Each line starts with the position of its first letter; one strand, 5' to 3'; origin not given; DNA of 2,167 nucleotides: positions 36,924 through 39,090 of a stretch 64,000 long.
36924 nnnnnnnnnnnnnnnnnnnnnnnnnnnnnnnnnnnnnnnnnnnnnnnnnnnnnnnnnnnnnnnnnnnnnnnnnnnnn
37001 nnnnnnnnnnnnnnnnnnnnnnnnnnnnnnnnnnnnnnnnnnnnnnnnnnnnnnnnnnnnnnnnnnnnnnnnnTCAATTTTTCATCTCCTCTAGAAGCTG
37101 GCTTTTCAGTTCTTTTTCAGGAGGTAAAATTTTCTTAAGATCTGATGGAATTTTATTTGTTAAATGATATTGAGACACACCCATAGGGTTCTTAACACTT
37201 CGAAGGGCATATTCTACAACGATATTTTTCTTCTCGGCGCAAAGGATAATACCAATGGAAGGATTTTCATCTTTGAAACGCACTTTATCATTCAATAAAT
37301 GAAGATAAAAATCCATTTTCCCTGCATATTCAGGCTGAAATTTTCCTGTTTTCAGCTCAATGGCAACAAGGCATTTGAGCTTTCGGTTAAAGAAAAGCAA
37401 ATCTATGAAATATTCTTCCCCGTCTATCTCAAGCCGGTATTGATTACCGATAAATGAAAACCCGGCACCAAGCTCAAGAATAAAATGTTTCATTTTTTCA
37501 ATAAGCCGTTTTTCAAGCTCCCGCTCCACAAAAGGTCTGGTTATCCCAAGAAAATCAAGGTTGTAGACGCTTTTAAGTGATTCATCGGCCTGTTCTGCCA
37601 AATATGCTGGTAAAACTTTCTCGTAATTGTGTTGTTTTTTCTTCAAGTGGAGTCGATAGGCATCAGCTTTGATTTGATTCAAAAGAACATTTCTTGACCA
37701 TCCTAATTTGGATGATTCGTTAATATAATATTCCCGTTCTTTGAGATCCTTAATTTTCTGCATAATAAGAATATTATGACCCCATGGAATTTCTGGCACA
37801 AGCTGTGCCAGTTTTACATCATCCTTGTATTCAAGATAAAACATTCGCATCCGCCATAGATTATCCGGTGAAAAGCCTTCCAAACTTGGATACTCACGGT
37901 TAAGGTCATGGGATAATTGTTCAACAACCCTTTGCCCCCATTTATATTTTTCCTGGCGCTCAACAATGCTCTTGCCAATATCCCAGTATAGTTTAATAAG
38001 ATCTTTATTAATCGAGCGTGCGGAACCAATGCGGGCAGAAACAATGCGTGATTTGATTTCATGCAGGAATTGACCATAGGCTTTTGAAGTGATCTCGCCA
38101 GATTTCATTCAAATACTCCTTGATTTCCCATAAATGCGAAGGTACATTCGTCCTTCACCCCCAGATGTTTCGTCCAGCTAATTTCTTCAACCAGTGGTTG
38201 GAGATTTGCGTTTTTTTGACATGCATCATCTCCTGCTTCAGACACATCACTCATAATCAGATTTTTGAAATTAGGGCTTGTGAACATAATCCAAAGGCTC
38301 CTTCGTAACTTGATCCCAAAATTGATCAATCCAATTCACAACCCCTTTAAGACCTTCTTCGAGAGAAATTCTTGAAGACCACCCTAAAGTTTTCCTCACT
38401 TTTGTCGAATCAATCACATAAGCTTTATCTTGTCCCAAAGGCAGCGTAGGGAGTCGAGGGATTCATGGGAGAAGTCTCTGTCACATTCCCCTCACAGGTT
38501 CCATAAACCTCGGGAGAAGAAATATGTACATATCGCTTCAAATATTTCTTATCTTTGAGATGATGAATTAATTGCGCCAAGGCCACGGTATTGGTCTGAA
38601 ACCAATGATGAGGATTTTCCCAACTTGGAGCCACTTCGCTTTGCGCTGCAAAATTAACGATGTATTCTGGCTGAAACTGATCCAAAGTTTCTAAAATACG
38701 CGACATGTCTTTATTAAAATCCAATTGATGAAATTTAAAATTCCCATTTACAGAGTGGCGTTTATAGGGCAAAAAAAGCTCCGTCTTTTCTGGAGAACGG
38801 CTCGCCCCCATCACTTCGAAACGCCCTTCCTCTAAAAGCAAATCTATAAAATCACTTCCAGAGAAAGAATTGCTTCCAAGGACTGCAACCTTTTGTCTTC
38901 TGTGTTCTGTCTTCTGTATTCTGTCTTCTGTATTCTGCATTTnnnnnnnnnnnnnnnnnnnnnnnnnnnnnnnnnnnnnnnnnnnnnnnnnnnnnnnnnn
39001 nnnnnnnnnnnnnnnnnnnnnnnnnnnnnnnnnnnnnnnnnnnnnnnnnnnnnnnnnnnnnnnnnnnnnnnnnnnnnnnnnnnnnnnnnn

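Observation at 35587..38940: Second YhcG-containing island splits an NDP-sugar 4,6-dehydratase gene, leaving two copies of its 3' end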

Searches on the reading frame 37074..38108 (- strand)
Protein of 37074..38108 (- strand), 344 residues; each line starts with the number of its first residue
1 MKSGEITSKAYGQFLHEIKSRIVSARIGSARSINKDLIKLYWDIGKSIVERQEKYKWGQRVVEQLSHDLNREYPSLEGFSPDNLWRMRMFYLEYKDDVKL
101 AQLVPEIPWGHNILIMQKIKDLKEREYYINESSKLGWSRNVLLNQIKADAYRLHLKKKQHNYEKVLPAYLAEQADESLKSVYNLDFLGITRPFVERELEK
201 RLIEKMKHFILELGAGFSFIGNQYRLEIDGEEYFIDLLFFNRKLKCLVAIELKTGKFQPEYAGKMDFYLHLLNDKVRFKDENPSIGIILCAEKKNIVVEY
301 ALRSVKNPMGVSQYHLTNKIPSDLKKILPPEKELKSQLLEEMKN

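Call 5: search_protein_families(library=pfam, proteins=[window:37074-38108:-], max_evalue=0.01)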
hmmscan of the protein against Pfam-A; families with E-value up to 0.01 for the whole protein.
window:37074-38108:- (344 aa): 2 families
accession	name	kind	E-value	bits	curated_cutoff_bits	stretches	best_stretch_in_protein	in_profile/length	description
PF06250.17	YhcG_C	-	2.2e-61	206.8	32.5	1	176-329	2-157/157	YhcG PDDEXK nuclease domain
PF17761.7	DUF1016_N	-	2e-45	154.7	32.8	1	17-152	1-136/137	DUF1016 N-terminal domain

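Call 8: find_encoding_contigs(protein=window:37074-38108:-, flank=10000, max_places=10)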
Protein window:37074-38108:- (344 aa): 2 contigs read that carry it; 2 places shown.
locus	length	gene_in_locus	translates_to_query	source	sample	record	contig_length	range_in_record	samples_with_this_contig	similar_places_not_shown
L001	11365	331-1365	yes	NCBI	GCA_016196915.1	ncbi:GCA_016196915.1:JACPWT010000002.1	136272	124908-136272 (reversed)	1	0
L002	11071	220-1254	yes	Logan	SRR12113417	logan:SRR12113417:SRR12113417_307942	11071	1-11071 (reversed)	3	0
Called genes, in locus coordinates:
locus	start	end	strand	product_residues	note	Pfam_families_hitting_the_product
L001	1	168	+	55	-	?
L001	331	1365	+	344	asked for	PF17761:DUF1016_N, PF06250:YhcG_C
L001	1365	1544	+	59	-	-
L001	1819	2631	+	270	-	-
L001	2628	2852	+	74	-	-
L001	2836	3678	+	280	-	PF00106:adh_short, PF08659:KR (weak), PF13561:adh_short_C2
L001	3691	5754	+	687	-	PF02310:B12-binding (weak), PF04055:Radical_SAM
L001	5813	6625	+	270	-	PF00106:adh_short, PF08659:KR, PF13561:adh_short_C2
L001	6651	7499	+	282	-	PF00106:adh_short, PF13561:adh_short_C2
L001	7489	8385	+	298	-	PF05050:Methyltransf_21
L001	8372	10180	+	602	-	PF02776:TPP_enzyme_N, PF00205:TPP_enzyme_M, PF02775:TPP_enzyme_C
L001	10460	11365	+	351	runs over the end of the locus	PF17761:DUF1016_N, PF06250:YhcG_C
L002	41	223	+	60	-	-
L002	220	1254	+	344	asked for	PF17761:DUF1016_N, PF06250:YhcG_C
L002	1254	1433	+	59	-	-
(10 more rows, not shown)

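Call 22: find_related_loci(query=window:37074-38108:-, collection=genome_contigs, flank=10000)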
Query window:37074-38108:- (344 aa) in genome_contigs; peptide patterns used: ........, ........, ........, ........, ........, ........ (x = any residue, [..] = any of these).
221 stretches matched a pattern; 183 encode a relative of the query (tblastn E <= 1e-3); the best 80 are kept; 80 distinct loci.
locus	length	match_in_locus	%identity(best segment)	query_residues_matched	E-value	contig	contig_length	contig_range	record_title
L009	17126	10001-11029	76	1-343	3e-177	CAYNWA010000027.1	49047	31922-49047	MAG TPA_asm: uncultured Smithella sp. isolate binchicken_co405_44 genome assembly, contig: NODE_976_length_49047_cov_32.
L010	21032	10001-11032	74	1-344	2e-177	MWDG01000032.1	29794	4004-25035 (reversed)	MAG: Deltaproteobacteria bacterium ADurb.Bin151 BWX99_contig000032, whole genome shotgun sequence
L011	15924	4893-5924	74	1-344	6e-177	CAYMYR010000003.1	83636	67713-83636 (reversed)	MAG TPA_asm: uncultured Smithella sp. isolate binchicken_co269_98 genome assembly, contig: NODE_273_length_83636_cov_16.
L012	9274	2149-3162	75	6-343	2e-175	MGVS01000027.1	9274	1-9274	MAG: Elusimicrobia bacterium RIFOXYD2_FULL_34_15 rifoxyd2_full_scaffold_1836, whole genome shotgun sequence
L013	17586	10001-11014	72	6-343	2e-169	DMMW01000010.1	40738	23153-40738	MAG TPA_asm: Elusimicrobia bacterium isolate UBA9627 contig_944, whole genome shotgun sequence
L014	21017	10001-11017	70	6-343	7e-166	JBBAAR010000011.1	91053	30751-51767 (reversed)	MAG: Elusimicrobiota bacterium isolate SO_2017_GW3_47 scaffold_255_c1_OW296A_2017, whole genome shotgun sequence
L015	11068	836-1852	72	6-344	1e-165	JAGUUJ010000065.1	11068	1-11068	MAG: Candidatus Omnitrophota bacterium isolate DeMMO5_9 c_000000015354, whole genome shotgun sequence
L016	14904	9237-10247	71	6-342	3e-164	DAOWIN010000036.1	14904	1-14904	MAG TPA_asm: Candidatus Omnitrophota bacterium isolate CSMAG_2044 CSMAG_2044_k141_2409737_length_14904_cov_20.5984, whol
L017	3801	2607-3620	71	6-343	6e-171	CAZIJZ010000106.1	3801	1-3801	MAG TPA_asm: uncultured Smithella sp. isolate SRP294416_co1_273 genome assembly, contig: NODE_61148_length_3801_cov_74.8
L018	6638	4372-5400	70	1-343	4e-163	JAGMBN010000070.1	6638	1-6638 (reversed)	MAG: bacterium isolate RS_16_22 ZL425.bin.22.fa_70, whole genome shotgun sequence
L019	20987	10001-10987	71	6-335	6e-158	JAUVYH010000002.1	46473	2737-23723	MAG: Candidatus Neomarinimicrobiota bacterium isolate CSMAG_1237 CSMAG_1237_k141_1679376_length_46473_cov_7.9967, whole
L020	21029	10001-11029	67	1-343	1e-157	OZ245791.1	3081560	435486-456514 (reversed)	MAG: Victivallales bacterium isolate 31a4d9ff-eb2b-44ba-b10b-e3ac66b60536 genome assembly, chromosome: 1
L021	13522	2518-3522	66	8-342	1e-153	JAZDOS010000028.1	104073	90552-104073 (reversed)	MAG: Candidatus Omnitrophota bacterium isolate MEGAHIT-group-0.790 k141_12041773, whole genome shotgun sequence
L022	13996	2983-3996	67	6-343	1e-153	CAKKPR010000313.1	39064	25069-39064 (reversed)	Thermodesulfovibrionales bacterium isolate Hainich-H41-bin280-1 genome assembly, contig: H41-bin280_1_Hain_H41_02um_R3_5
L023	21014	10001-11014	67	6-343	1e-153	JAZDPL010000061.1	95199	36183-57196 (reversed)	MAG: Candidatus Omnitrophota bacterium isolate MEGAHIT-group-0.834 k141_20820340, whole genome shotgun sequence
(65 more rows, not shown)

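Call 27: search_protein_families(library=pfam, alignment_id=A2, max_evalue=0.00001)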
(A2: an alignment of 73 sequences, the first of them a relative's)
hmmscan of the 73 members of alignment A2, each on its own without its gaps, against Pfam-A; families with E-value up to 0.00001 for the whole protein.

A. member 1, L009:9359-9943:+ (194 aa): 3 families
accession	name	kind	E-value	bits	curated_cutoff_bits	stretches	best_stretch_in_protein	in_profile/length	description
PF02834.22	LigT_PEase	-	2.9e-28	98.3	23.3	2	14-99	1-87/87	LigT like Phosphoesterase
PF13563.12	2_5_RNA_ligase2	-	5.1e-11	43.3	27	1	16-174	1-147/152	2'-5' RNA ligase superfamily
PF10469.15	AKAP7_NLS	-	3.4e-07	30.8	24.4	1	19-190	13-206/208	AKAP7 2'5' RNA ligase-like domain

B. families by the number of members that match (of 73 scanned): 92 families (the first 25 are shown)
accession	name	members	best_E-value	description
PF02384.22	N6_Mtase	9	1.4e-110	N-6 DNA Methylase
PF12161.14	HsdM_N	8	3.8e-32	HsdM N-terminal domain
PF02834.22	LigT_PEase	4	2.9e-28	LigT like Phosphoesterase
PF13563.12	2_5_RNA_ligase2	4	6.2e-12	2'-5' RNA ligase superfamily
PF05685.18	Uma2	3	5.6e-46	Putative restriction endonuclease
PF07669.17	Eco57I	3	8.5e-40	Eco57I restriction-modification methylase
PF01420.25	Methylase_S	2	1.3e-30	Type I restriction modification DNA specificity domain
PF01979.26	Amidohydro_1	2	1.1e-26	Amidohydrolase family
PF13091.12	PLDc_2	2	7.5e-24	PLD-like domain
PF00271.37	Helicase_C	2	7.3e-19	Helicase conserved C-terminal domain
PF02661.23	Fic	2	1.5e-18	Fic/DOC family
PF10387.14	DUF2442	2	7.2e-14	Protein of unknown function (DUF2442)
PF07969.17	Amidohydro_3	2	9.1e-14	Amidohydrolase family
PF08241.18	Methyltransf_11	2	7.2e-11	Methyltransferase domain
PF13489.12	Methyltransf_23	2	7e-10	Methyltransferase domain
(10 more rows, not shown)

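Call 28: search_protein_families(library=pfam, alignment_id=A3, max_evalue=0.00001)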
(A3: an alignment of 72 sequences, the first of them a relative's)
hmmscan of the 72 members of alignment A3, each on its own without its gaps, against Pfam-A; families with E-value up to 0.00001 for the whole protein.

A. member 1, L009:11203-12219:+ (338 aa): 3 families
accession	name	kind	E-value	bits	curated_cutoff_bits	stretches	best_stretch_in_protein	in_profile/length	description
PF00154.27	RecA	-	4.4e-138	459.4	27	1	8-269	1-262/262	recA bacterial DNA recombination protein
PF21096.2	RecA_C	-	7.4e-26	90.5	27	1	272-327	1-56/57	RecA C-terminal domain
PF08423.17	Rad51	-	4.5e-09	36.4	22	1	37-228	5-212/244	Rad51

B. families by the number of members that match (of 72 scanned): 80 families (the first 25 are shown)
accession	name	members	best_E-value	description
PF01420.25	Methylase_S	8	2.3e-44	Type I restriction modification DNA specificity domain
PF02384.22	N6_Mtase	4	3.8e-69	N-6 DNA Methylase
PF07669.17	Eco57I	4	4.4e-37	Eco57I restriction-modification methylase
PF04851.21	ResIII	4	1.4e-36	Type III restriction enzyme, res subunit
PF00154.27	RecA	3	4.4e-138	recA bacterial DNA recombination protein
PF21096.2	RecA_C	3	7.4e-26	RecA C-terminal domain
PF00270.35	DEAD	3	5.2e-16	DEAD/DEAH box helicase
PF08423.17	Rad51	3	2.3e-09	Rad51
PF00271.37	Helicase_C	3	4.9e-08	Helicase conserved C-terminal domain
PF18766.7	SWI2_SNF2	2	2.5e-60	SWI2/SNF2 ATPase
PF22590.2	Cas3-like_C_2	2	6.1e-33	CRISPR-associated nuclease/helicase Cas3, C-terminal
PF02630.20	SCO1-SenC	2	1.3e-31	SCO1/SenC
PF10543.14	ORF6N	2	1.1e-29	ORF6N domain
PF04313.20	HSDR_N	2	3e-20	Type I restriction enzyme R protein N terminus (HSDR_N)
PF03167.25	UDG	2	1.1e-16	Uracil DNA glycosylase superfamily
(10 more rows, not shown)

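Call 40: search_protein_families(library=ncbifam, proteins=[window:37074-38108:-], max_evalue=0.01)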
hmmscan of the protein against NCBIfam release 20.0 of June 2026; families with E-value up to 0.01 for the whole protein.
window:37074-38108:- (344 aa): 1 family
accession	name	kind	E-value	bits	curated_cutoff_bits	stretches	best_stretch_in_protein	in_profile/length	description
TIGR04317.1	W_rSAM_matur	equivalog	0.0068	15.6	380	0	151-323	22-188/349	tungsten cofactor oxidoreductase radical SAM maturase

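Call 41: search_protein_families(library=padloc, proteins=[window:37074-38108:-], max_evalue=0.01)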
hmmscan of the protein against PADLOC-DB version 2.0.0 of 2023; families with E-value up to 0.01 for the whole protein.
window:37074-38108:- (344 aa): 30 families (the best 25 are shown)
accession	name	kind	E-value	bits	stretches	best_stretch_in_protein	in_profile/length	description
PDLC04795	PDC-S02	-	7.9e-137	454.2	1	6-340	19-352/357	-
PDLC04831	PDC-S02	-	2e-134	446.4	1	1-341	1-340/346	-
PDLC04810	PDC-S02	-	3.7e-126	419.1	1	2-339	2-351/355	-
PDLC04807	PDC-S02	-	6.2e-92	306.5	1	8-342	10-339/351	-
PDLC04803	PDC-S02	-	1.3e-88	295.1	1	76-337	7-263/269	-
PDLC04826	PDC-S02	-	3.7e-78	260.2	1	1-218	1-217/222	-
PDLC04822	PDC-S02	-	1.8e-71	239.1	1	12-297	11-291/294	-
PDLC04813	PDC-S02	-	2.2e-67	224.3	1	173-340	3-170/175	-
PDLC04827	PDC-S02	-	3.7e-56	188.3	1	7-229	6-230/234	-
PDLC04820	PDC-S02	-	5.3e-49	165.1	1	15-315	30-303/332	-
PDLC04811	PDC-S02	-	5.5e-49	164.3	1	5-167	6-167/172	-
PDLC04800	PDC-S02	-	6.9e-45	150.5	1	1-126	1-126/129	-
PDLC04804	PDC-S02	-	3.6e-41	139.1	1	8-191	8-191/203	-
PDLC04798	PDC-S02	-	4.2e-37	126.4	1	181-330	54-205/222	-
PDLC01464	PD_DExK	-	4.8e-36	121.9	2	120-251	10-126/126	"CAS-I,CAS-II,CAS-III,CAS-IV,CAS-V,CAS-VI; associated"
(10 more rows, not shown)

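Call 56: search_protein_families(library=pfam, proteins=[L012:3165-6533:+, L013:11670-15026:+, L012:69-2117:+, L013:6730-9969:+], max_evalue=0.00001)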
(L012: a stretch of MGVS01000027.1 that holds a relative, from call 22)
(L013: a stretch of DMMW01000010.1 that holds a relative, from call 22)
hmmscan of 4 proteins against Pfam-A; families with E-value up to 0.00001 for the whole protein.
L012:3165-6533:+ (1122 aa): 3 families
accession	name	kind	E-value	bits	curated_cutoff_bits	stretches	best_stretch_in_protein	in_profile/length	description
PF07669.17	Eco57I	-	4.4e-37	128.2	25.3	1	513-771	2-171/171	Eco57I restriction-modification methylase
PF12950.13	TaqI_C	-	1.7e-13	51.3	26.5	1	891-1054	1-118/118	TaqI-like C-terminal specificity domain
PF02384.22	N6_Mtase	-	8.1e-12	45.5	20.4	0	674-816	122-257/311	N-6 DNA Methylase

L013:11670-15026:+ (1118 aa): 4 families
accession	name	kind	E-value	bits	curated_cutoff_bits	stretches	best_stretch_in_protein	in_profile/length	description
PF07669.17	Eco57I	-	1.7e-32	113.3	25.3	1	513-770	2-171/171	Eco57I restriction-modification methylase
PF02384.22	N6_Mtase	-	2.1e-14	54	20.4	1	674-801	122-252/311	N-6 DNA Methylase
PF12950.13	TaqI_C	-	9.4e-11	42.5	26.5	1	927-1061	13-118/118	TaqI-like C-terminal specificity domain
PF20473.4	MmeI_Mtase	-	1.9e-06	27.7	27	0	426-754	6-217/259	MmeI, DNA-methyltransferase domain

L012:69-2117:+ (682 aa): 1 family
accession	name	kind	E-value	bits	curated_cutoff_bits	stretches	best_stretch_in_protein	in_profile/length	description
PF00271.37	Helicase_C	-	7.3e-19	68.5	23.5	1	295-406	5-110/110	Helicase conserved C-terminal domain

L013:6730-9969:+ (1079 aa): 5 families
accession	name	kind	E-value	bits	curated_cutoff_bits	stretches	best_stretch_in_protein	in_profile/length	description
PF00271.37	Helicase_C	-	9e-19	68.2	23.5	1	690-803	7-110/110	Helicase conserved C-terminal domain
PF13091.12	PLDc_2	-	7.1e-13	49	27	1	20-193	5-132/132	PLD-like domain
PF00176.29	SNF2-rel_dom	-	3.8e-07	29.9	24.9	1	350-470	127-227/290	SNF2-related domain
PF04851.21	ResIII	-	1.6e-06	28.6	22.5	0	337-388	114-163/164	Type III restriction enzyme, res subunit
PF09565.16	RE_NgoFVII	-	2.9e-06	27.2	23.8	0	119-194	79-150/162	NgoFVII restriction endonuclease N-terminal PLD domain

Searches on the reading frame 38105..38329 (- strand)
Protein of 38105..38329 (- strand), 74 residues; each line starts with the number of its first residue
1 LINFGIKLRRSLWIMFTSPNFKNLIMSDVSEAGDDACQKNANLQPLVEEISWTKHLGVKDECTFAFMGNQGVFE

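Call 5: search_protein_families(library=pfam, proteins=[window:38105-38329:-], max_evalue=0.01)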
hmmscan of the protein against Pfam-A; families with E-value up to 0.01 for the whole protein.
window:38105-38329:- (74 aa): 0 families

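Call 40: search_protein_families(library=ncbifam, proteins=[window:38105-38329:-], max_evalue=0.01)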
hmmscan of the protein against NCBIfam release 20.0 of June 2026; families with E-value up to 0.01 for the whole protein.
window:38105-38329:- (74 aa): 0 families

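Call 41: search_protein_families(library=padloc, proteins=[window:38105-38329:-], max_evalue=0.01)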
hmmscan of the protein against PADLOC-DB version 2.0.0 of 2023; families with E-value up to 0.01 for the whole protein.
window:38105-38329:- (74 aa): 0 families

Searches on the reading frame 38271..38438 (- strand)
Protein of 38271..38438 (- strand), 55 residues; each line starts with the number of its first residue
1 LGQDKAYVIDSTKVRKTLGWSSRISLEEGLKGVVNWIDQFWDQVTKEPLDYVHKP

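Call 5: search_protein_families(library=pfam, proteins=[window:38271-38438:-], max_evalue=0.01)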
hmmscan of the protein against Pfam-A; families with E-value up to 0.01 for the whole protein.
window:38271-38438:- (55 aa): 1 family
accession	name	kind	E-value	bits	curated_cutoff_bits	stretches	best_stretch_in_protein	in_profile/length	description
PF16363.11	GDP_Man_Dehyd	-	0.00072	19.5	27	1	3-31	302-330/332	GDP-mannose 4,6 dehydratase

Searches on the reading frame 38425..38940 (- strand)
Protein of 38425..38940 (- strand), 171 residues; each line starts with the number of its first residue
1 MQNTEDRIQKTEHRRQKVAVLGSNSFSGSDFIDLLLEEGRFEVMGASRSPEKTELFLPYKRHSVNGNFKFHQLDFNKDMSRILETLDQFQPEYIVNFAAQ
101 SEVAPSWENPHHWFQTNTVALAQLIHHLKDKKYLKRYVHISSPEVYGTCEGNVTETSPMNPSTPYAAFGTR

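Call 5: search_protein_families(library=pfam, proteins=[window:38425-38940:-], max_evalue=0.01)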
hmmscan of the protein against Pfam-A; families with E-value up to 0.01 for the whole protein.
window:38425-38940:- (171 aa): 3 families
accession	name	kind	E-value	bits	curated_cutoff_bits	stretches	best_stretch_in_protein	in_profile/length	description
PF16363.11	GDP_Man_Dehyd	-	1.7e-25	90.6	27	1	21-167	3-155/332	GDP-mannose 4,6 dehydratase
PF01370.27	Epimerase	-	1.6e-21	77.2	20.9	1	18-167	1-144/240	NAD dependent epimerase/dehydratase family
PF04321.23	RmlD_sub_bind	-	8.6e-05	22.2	27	1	17-166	2-126/287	RmlD substrate binding domain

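Call 10: find_encoding_contigs(protein=window:38425-38940:-, flank=10000, max_places=10)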
Protein window:38425-38940:- (171 aa): no gene with exactly this product is on record in the collection.
